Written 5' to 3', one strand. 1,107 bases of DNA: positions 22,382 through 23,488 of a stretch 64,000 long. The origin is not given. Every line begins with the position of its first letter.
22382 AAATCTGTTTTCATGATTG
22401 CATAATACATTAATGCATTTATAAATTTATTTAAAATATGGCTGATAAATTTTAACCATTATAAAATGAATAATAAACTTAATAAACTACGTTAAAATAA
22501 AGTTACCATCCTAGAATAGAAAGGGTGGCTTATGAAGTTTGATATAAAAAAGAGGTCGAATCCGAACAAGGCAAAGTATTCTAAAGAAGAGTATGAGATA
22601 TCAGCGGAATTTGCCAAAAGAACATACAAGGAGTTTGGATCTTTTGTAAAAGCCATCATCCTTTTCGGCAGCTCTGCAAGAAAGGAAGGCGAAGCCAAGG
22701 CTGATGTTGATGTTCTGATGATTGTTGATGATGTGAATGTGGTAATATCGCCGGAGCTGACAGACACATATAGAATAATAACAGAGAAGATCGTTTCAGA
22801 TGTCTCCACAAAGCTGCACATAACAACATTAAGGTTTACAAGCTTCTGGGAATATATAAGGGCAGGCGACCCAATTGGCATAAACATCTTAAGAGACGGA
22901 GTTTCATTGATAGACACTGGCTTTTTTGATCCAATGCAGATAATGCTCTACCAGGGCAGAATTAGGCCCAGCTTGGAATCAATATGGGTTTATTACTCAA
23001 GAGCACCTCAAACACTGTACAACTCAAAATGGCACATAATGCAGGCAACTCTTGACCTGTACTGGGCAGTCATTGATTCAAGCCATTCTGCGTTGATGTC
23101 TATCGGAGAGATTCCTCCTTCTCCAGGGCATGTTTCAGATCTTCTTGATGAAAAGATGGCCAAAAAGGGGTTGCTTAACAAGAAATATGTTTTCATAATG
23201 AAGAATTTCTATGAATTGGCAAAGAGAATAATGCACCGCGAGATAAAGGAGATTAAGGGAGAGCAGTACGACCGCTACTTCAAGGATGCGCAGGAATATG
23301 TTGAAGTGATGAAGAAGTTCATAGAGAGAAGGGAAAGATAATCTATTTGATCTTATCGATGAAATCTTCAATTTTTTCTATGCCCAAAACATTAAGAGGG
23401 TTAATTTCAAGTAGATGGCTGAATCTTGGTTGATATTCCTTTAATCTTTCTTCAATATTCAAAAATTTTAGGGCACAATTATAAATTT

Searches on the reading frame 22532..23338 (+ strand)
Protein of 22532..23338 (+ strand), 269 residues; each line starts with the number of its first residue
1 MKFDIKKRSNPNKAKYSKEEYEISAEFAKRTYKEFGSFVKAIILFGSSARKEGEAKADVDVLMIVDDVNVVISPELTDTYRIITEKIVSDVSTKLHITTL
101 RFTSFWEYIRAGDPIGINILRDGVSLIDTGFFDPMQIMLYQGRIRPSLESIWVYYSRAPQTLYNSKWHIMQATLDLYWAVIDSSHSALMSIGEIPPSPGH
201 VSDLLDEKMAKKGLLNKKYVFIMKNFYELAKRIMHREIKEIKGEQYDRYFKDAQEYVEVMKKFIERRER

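Call 89: search_protein_families(library=pfam, proteins=[window:22532-23338:+], max_evalue=0.0001)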
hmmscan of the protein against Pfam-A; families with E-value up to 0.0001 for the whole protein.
window:22532-23338:+ (269 aa): 2 families
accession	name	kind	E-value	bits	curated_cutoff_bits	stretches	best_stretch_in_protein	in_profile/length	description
PF01909.29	NTP_transf_2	-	8.6e-06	26.5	21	1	33-73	9-47/93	Nucleotidyltransferase domain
PF18765.7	Polbeta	-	9.4e-05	22.9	26.9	0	38-83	12-51/93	Polymerase beta, Nucleotidyltransferase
